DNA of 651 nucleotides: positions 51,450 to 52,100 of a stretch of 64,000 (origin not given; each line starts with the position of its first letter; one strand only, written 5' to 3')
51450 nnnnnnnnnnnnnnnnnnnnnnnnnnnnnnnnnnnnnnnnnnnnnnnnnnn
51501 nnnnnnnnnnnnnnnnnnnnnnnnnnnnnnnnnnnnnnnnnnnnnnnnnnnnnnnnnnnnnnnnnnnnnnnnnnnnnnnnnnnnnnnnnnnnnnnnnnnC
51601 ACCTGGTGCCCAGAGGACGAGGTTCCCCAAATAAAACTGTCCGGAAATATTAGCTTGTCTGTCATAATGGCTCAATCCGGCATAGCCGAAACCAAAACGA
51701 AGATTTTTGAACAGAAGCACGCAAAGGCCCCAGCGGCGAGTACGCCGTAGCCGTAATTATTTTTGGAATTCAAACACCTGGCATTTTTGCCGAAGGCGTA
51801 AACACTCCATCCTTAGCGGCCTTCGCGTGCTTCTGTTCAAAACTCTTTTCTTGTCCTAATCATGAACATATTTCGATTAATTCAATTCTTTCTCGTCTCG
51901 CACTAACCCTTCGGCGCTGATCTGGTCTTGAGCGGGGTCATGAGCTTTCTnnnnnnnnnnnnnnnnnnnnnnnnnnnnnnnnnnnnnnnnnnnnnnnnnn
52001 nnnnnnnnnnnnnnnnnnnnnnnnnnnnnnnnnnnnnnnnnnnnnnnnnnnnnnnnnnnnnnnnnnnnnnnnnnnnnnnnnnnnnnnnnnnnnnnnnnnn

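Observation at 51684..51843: MITE-like repeat family B in the 5' leaders of three unrelated minus-strand operons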

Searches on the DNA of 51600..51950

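Call 28: search_rna_families(source=window, start=51600, end=51950, threshold=evalue, max_evalue=10)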
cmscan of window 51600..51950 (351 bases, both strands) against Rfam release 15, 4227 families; matches with E-value up to 10: 1.
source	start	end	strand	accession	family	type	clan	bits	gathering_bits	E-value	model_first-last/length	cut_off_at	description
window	51696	51852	-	RF04199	MIR6027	Gene; miRNA;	-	23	95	0.01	1-159/159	no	MIR6027 microRNA precursor family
